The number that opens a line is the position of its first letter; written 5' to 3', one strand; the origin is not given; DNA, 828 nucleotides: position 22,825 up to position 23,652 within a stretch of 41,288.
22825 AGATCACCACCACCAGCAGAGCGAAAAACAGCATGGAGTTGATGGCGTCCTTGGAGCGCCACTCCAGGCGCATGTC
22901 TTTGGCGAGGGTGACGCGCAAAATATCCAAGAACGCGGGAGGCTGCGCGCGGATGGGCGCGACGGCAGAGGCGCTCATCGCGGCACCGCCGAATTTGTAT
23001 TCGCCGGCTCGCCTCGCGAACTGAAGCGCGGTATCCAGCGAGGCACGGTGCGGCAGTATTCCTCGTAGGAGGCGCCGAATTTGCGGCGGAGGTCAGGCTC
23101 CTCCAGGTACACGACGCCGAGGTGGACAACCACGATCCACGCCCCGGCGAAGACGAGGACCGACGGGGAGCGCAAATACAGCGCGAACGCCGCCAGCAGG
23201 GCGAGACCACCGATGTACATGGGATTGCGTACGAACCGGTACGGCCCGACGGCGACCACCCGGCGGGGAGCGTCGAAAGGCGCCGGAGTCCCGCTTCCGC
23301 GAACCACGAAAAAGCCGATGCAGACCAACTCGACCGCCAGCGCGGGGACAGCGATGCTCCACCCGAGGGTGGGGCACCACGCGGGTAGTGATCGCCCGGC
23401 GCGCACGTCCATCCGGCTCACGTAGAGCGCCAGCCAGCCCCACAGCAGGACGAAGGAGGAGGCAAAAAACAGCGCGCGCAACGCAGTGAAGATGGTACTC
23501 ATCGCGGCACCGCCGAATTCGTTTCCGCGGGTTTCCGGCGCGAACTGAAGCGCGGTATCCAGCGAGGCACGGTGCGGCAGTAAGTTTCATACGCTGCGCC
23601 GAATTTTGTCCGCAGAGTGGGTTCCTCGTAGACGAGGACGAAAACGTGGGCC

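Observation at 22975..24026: Two ICMT-family membrane methyltransferase genes are translationally coupled inside the haem-export genes (between ccmA and ccmB)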

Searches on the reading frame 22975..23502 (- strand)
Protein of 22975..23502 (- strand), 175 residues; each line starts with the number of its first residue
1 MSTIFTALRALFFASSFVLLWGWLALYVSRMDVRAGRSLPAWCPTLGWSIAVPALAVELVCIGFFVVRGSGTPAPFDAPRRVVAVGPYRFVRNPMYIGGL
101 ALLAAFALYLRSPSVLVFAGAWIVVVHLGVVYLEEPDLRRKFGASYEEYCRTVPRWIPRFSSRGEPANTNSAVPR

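Call 3: search_protein_families(library=pfam, proteins=[window:22975-23502:-], max_evalue=0.01)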
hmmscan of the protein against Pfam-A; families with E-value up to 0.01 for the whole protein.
window:22975-23502:- (175 aa): 2 families
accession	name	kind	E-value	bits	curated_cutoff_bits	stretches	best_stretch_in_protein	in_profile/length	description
PF04191.18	PEMT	-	4e-13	50.1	25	1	80-144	40-104/105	Phospholipid methyltransferase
PF01222.22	ERG4_ERG24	-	0.0013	18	27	1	82-155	351-425/432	Ergosterol biosynthesis ERG4/ERG24 family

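Call 4: search_protein_families(library=ncbifam, proteins=[window:22975-23502:-], max_evalue=0.01)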
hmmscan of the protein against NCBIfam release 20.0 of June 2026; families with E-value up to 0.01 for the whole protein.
window:22975-23502:- (175 aa): 3 families
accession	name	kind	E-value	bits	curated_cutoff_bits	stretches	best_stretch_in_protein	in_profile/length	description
TIGR04571.1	LmtA_Leptospira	exception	1.7e-11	44.4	325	1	47-167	53-173/252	lipid A Kdo2 1-phosphate O-methyltransferase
NF040696.1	isopcys_mtase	equivalog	3.6e-07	30.2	160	1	81-159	111-189/190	protein-S-isoprenylcysteine O-methyltransferase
NF045656.1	MeththiolMtaseMddA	equivalog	4.9e-07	29.3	270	1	82-158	165-238/238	methanethiol S-methyltransferase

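Call 19: find_homologous_proteins(query=window:22975-23502:-, max_evalue=1e-10)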
Query window:22975-23502:- (175 aa): 6876 proteins with E <= 1e-10 among 8000 candidates; the best 120 are listed.
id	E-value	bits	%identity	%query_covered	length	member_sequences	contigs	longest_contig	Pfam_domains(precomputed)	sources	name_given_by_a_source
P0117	2.7e-106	371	97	100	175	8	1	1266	PF04191.19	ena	-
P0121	1.2e-90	320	81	100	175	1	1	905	PF04191.19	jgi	jgi:protein-S-isoprenylcysteine O-methyltransferase Ste14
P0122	2.2e-82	293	78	100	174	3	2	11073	PF04191.19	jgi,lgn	jgi:protein-S-isoprenylcysteine O-methyltransferase Ste14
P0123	4.2e-80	286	75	100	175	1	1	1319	PF04191.19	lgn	-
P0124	4.0e-77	276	70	99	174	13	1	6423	PF04191.19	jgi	jgi:protein-S-isoprenylcysteine O-methyltransferase Ste14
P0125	2.3e-74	267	70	100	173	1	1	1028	PF04191.19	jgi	-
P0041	3.8e-72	260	67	100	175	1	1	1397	PF04191.19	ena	-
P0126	3.7e-71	256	69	100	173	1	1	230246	PF04191.19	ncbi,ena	-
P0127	5.5e-68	246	72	90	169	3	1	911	PF04191.19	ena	-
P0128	2.2e-64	234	64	94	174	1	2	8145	PF04191.19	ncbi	-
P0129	1.4e-61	225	76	78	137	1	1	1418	PF04191.19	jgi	jgi:protein-S-isoprenylcysteine O-methyltransferase Ste14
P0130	5.4e-57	210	60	91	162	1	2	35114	PF04191.19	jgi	jgi:protein-S-isoprenylcysteine O-methyltransferase Ste14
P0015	2.8e-56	208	57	100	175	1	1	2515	PF04191.19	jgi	jgi:protein-S-isoprenylcysteine O-methyltransferase Ste14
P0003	8.5e-56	206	58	100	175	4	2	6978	PF04191.19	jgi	jgi:protein-S-isoprenylcysteine O-methyltransferase Ste14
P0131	1.3e-55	206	58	91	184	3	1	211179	PF04191.19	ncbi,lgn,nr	ncbi:MAG TPA: isoprenylcysteine carboxylmethyltransferase family protein [Thermoanaerobaculia bacter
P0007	1.6e-55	206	58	100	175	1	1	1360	PF04191.19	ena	-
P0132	8.3e-55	203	58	91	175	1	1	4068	PF01222.23,PF04191.19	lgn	-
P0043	8.7e-55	203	57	98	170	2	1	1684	PF04191.19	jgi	-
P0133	1.3e-54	203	57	93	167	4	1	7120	PF04191.19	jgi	jgi:protein-S-isoprenylcysteine O-methyltransferase Ste14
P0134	1.8e-54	202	56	93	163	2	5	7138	PF04191.19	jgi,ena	-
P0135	3.2e-54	201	59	91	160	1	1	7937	PF04191.19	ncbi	-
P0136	3.3e-54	201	58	91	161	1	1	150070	PF04191.19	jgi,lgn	jgi:protein-S-isoprenylcysteine O-methyltransferase Ste14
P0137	3.8e-54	201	58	93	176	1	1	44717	PF04191.19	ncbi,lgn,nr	ncbi:MAG TPA: isoprenylcysteine carboxylmethyltransferase family protein [Thermoanaerobaculia bacter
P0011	4.0e-54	201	57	100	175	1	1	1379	PF04191.19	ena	-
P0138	4.7e-54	201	58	91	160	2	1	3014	PF04191.19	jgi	jgi:protein-S-isoprenylcysteine O-methyltransferase Ste14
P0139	7.4e-54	200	57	93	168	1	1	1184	PF04191.19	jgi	jgi:protein-S-isoprenylcysteine O-methyltransferase Ste14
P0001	7.4e-54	200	56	100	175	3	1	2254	PF04191.19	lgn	-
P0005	9.4e-54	200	57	100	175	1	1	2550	PF04191.19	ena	-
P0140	1.4e-53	199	58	90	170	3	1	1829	PF04191.19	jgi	jgi:protein-S-isoprenylcysteine O-methyltransferase Ste14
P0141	1.4e-53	199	56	93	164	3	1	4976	PF04191.19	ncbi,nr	ncbi:MAG TPA: isoprenylcysteine carboxylmethyltransferase family protein [Thermoanaerobaculia bacter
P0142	1.9e-53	199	55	93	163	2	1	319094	PF04191.19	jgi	jgi:protein-S-isoprenylcysteine O-methyltransferase Ste14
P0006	2.1e-53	199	56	100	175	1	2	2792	PF04191.19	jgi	-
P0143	2.4e-53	198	56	93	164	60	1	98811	PF04191.19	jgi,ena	-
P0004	2.4e-53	198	55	100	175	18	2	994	PF04191.19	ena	-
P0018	2.9e-53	198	55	100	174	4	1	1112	PF04191.19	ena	-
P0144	4.5e-53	198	58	96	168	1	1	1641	PF04191.19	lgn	-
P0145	9.6e-53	196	56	93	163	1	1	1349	PF04191.19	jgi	jgi:protein-S-isoprenylcysteine O-methyltransferase Ste14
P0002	1.1e-52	196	55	100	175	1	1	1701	PF04191.19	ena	-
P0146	1.2e-52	196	55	94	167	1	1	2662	PF04191.19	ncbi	ncbi:MAG TPA: isoprenylcysteine carboxylmethyltransferase family protein [Thermoanaerobaculia bacter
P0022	1.3e-52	196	57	100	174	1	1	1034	PF04191.19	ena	-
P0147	1.7e-52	196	55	93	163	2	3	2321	PF04191.19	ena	-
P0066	1.7e-52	196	58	91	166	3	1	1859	PF04191.19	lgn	-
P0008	1.8e-52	196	55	100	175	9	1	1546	PF04191.19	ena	-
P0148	4.6e-52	194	54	93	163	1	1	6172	PF04191.19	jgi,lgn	jgi:protein-S-isoprenylcysteine O-methyltransferase Ste14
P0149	5.1e-52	194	58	91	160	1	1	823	PF04191.19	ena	-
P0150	7.4e-52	194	53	97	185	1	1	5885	PF04191.19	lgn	-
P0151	9.9e-52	193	53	97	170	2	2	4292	PF04191.19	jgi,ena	-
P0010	1.2e-51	193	57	100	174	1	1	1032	PF04191.19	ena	-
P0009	1.2e-51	193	55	100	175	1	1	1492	PF04191.19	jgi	jgi:protein-S-isoprenylcysteine O-methyltransferase Ste14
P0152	1.2e-51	193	55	93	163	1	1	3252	PF04191.19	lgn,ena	-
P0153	1.7e-51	192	55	91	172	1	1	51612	PF04191.19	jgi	jgi:protein-S-isoprenylcysteine O-methyltransferase Ste14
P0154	2.0e-51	192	58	91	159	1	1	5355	PF04191.19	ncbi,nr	ncbi:MAG: isoprenylcysteine carboxylmethyltransferase family protein [Acidobacteria bacterium]|nr:is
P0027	2.1e-51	192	56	91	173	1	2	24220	PF04191.19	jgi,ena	jgi:protein-S-isoprenylcysteine O-methyltransferase Ste14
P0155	2.2e-51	192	55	93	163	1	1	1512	PF04191.19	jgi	jgi:protein-S-isoprenylcysteine O-methyltransferase Ste14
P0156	2.3e-51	192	52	98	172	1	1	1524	PF04191.19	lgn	-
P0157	2.6e-51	192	55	91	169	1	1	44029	PF04191.19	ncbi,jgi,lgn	-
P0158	2.9e-51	192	53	94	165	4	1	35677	PF04191.19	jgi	jgi:protein-S-isoprenylcysteine O-methyltransferase Ste14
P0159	3.4e-51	191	56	91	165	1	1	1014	PF04191.19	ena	-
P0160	3.6e-51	191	52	99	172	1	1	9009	PF04191.19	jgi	jgi:protein-S-isoprenylcysteine O-methyltransferase Ste14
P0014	4.1e-51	191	53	100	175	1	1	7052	PF04191.19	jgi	jgi:protein-S-isoprenylcysteine O-methyltransferase Ste14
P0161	4.3e-51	191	55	90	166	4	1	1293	PF04191.19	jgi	jgi:protein-S-isoprenylcysteine O-methyltransferase Ste14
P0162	5.2e-51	191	58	91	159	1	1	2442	PF04191.19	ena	-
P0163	6.7e-51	191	58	91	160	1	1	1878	PF04191.19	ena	-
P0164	7.0e-51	190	53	93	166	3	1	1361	PF04191.19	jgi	jgi:protein-S-isoprenylcysteine O-methyltransferase Ste14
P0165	7.5e-51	190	55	93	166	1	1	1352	PF04191.19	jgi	jgi:protein-S-isoprenylcysteine O-methyltransferase Ste14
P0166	8.0e-51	190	57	93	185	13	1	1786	PF04191.19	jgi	jgi:protein-S-isoprenylcysteine O-methyltransferase Ste14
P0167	9.0e-51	190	55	94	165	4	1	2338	PF04191.19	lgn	-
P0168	9.6e-51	190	59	91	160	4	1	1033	PF04191.19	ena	-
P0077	9.8e-51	190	54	92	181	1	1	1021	PF04191.19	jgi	jgi:protein-S-isoprenylcysteine O-methyltransferase Ste14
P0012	1.0e-50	190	55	100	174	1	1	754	PF04191.19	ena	-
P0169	1.1e-50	190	56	91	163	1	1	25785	PF04191.19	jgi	jgi:protein-S-isoprenylcysteine O-methyltransferase Ste14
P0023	1.3e-50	190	53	100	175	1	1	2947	PF04191.19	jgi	jgi:protein-S-isoprenylcysteine O-methyltransferase Ste14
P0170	1.3e-50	190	53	93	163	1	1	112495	PF04191.19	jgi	jgi:protein-S-isoprenylcysteine O-methyltransferase Ste14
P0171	1.4e-50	190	54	98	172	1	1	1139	PF04191.19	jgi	jgi:protein-S-isoprenylcysteine O-methyltransferase Ste14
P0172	1.6e-50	189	59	90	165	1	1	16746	PF04191.19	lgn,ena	-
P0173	2.1e-50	189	57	91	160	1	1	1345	PF04191.19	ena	-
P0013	3.2e-50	188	53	100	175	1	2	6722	PF04191.19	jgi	jgi:protein-S-isoprenylcysteine O-methyltransferase Ste14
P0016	3.2e-50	188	55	100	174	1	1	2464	PF04191.19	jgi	jgi:protein-S-isoprenylcysteine O-methyltransferase Ste14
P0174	3.3e-50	188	58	87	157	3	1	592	PF04191.19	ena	-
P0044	4.0e-50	188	56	91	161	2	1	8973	PF04191.19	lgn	-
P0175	4.7e-50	188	57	91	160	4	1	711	PF04191.19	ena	-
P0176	5.2e-50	188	58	91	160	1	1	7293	PF04191.19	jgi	jgi:protein-S-isoprenylcysteine O-methyltransferase Ste14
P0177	5.4e-50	188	56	93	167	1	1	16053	PF04191.19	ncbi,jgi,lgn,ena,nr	ncbi:MAG TPA: isoprenylcysteine carboxylmethyltransferase family protein [Candidatus Acidoferrales b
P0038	5.5e-50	188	53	98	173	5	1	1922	PF04191.19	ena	-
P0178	6.8e-50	187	55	93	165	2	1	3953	PF04191.19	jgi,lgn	jgi:protein-S-isoprenylcysteine O-methyltransferase Ste14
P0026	7.2e-50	187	53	98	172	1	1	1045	PF04191.19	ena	-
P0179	7.3e-50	187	57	91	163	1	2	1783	PF04191.19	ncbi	-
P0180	7.8e-50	187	55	98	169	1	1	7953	PF04191.19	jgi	jgi:protein-S-isoprenylcysteine O-methyltransferase Ste14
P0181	9.0e-50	187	51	98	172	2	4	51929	PF04191.19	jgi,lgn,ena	jgi:protein-S-isoprenylcysteine O-methyltransferase Ste14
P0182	9.0e-50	187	61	81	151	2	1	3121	PF04191.19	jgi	-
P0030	9.1e-50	187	55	92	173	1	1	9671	PF04191.19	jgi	-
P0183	9.8e-50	187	57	91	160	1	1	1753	PF04191.19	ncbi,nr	ncbi:MAG TPA: isoprenylcysteine carboxylmethyltransferase family protein [Bryobacterales bacterium]|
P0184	9.9e-50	187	55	91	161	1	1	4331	PF04140.20,PF04191.19,PF02544.22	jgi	jgi:protein-S-isoprenylcysteine O-methyltransferase Ste14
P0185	1.0e-49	187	57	89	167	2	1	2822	PF04191.19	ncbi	-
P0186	1.1e-49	187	52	93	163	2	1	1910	PF04191.19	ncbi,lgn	-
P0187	1.4e-49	186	56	91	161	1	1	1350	PF04191.19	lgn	-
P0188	1.6e-49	186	57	91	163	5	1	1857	PF04191.19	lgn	-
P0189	1.7e-49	186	56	91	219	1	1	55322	PF04191.19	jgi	-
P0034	1.7e-49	186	53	98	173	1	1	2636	PF04191.19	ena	-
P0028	2.1e-49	186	56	100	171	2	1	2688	PF04191.19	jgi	jgi:protein-S-isoprenylcysteine O-methyltransferase Ste14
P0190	2.2e-49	186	53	91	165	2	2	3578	PF04191.19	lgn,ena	-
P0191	2.6e-49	185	51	98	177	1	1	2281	PF04191.19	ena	-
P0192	2.6e-49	185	55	91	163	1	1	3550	PF04191.19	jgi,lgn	jgi:protein-S-isoprenylcysteine O-methyltransferase Ste14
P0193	3.2e-49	185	56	93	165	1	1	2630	PF04191.19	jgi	jgi:protein-S-isoprenylcysteine O-methyltransferase Ste14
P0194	3.3e-49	185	56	93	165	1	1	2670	PF04191.19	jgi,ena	jgi:protein-S-isoprenylcysteine O-methyltransferase Ste14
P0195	3.5e-49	185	55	91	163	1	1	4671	PF04191.19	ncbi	ncbi:MAG: methyltransferase family protein [Gemmatimonadales bacterium]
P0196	4.2e-49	185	55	93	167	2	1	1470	PF04191.19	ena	-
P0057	4.5e-49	185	52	93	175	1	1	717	PF04191.19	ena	-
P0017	4.8e-49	184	52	100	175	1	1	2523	PF04191.19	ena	-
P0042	4.9e-49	184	53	98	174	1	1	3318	PF04191.19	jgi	jgi:protein-S-isoprenylcysteine O-methyltransferase Ste14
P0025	5.7e-49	184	55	94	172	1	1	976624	PF04191.19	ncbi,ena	-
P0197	6.0e-49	184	57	91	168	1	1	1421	PF04191.19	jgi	jgi:protein-S-isoprenylcysteine O-methyltransferase Ste14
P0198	6.3e-49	184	57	91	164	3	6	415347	PF04191.19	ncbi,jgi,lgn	jgi:protein-S-isoprenylcysteine O-methyltransferase Ste14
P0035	8.0e-49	184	55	91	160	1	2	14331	PF04191.19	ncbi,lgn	-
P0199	1.0e-48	183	53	91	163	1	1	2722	PF04191.19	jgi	jgi:protein-S-isoprenylcysteine O-methyltransferase Ste14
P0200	1.0e-48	183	53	95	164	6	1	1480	PF04191.19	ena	-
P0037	1.1e-48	183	54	96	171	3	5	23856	PF04191.19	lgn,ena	-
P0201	1.1e-48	183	56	91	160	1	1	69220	PF04191.19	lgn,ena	-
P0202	1.1e-48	183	56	90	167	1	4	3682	PF04191.19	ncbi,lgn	-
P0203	1.2e-48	183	58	91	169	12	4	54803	PF04191.19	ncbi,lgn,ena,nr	ncbi:MAG: isoprenylcysteine carboxylmethyltransferase family protein [Gemmatimonadota bacterium]|nr:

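Call 20: find_encoding_contigs(protein=P0126, flank=6000, max_places=2)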
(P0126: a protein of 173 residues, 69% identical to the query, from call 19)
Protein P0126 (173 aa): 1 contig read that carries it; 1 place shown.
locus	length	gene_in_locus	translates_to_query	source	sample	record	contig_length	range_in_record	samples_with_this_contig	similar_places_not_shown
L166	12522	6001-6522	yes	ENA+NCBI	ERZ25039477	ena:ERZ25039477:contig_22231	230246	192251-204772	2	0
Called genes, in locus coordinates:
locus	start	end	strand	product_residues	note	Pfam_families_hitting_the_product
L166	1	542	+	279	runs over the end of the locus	PF13292:DXP_synthase_N, PF00456:Transketolase_N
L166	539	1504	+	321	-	PF02779:Transket_pyr, PF02780:Transketolase_C, PF22613:Transketolase_C_1 (weak)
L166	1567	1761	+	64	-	-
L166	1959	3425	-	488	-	PF01964:ThiC_Rad_SAM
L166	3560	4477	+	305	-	-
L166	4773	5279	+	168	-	PF03100:CcmE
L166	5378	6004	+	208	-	PF00005:ABC_tran, PF13555:AAA_29 (faint), PF13304:AAA_21 (weak)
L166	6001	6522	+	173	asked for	PF04191:PEMT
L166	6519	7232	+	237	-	PF03379:CcmB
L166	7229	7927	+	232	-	PF01578:Cytochrom_C_asm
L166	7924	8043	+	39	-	-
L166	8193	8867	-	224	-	PF03781:FGE-sulfatase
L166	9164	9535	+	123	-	PF00076:RRM_1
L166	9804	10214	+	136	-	PF02085:Cytochrom_CIII, PF14537:Cytochrom_c3_2 (weak), PF14522:Cytochrome_C7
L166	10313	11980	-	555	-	PF13231:PMT_2 (weak), PF13424:TPR_12 (faint), PF13414:TPR_11 (weak), PF00515:TPR_1 (weak), PF13414:TPR_11, PF13432:TPR_16, PF14559:TPR_19 (weak), PF13432:TPR_16 (weak), +7 more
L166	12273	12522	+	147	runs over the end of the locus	-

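Call 21: find_encoding_contigs(protein=P0122, flank=6000, max_places=2)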
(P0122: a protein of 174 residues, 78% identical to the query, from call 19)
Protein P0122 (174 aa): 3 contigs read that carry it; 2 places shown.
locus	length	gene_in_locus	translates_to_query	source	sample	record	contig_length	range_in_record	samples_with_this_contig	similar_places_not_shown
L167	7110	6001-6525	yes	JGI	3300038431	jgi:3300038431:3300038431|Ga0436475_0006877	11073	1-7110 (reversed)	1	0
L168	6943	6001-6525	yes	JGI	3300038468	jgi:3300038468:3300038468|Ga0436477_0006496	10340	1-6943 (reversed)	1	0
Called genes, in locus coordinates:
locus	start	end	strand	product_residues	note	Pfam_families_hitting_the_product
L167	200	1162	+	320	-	PF02779:Transket_pyr, PF02780:Transketolase_C, PF22613:Transketolase_C_1 (weak)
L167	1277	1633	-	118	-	-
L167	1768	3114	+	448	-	-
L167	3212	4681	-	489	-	PF01964:ThiC_Rad_SAM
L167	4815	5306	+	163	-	PF03100:CcmE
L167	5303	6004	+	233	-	PF13555:AAA_29 (weak), PF00005:ABC_tran, PF13304:AAA_21 (weak)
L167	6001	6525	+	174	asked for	PF04191:PEMT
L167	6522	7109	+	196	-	?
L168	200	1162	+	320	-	PF02779:Transket_pyr, PF02780:Transketolase_C, PF22613:Transketolase_C_1 (weak)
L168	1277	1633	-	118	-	-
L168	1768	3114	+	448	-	-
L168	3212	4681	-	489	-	PF01964:ThiC_Rad_SAM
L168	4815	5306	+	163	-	PF03100:CcmE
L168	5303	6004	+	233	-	PF13555:AAA_29 (weak), PF00005:ABC_tran, PF13304:AAA_21 (weak)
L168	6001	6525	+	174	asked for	PF04191:PEMT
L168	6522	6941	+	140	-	?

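Call 22: find_encoding_contigs(protein=P0124, flank=6000, max_places=2)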
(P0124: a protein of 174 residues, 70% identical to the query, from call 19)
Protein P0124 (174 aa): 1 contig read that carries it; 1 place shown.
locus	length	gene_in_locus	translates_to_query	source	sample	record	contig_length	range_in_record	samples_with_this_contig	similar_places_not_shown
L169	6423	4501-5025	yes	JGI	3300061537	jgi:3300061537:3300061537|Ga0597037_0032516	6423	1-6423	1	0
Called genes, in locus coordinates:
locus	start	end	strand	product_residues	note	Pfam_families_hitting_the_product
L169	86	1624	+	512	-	-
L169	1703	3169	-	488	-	PF01964:ThiC_Rad_SAM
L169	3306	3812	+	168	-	PF03100:CcmE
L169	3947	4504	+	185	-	PF00005:ABC_tran, PF13304:AAA_21 (weak)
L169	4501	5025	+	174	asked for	PF04191:PEMT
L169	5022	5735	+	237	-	PF03379:CcmB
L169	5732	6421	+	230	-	?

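Call 58: search_protein_families(library=padloc, proteins=[window:22975-23502:-], max_evalue=0.01)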
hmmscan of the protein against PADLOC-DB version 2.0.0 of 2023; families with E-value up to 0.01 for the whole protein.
window:22975-23502:- (175 aa): 0 families
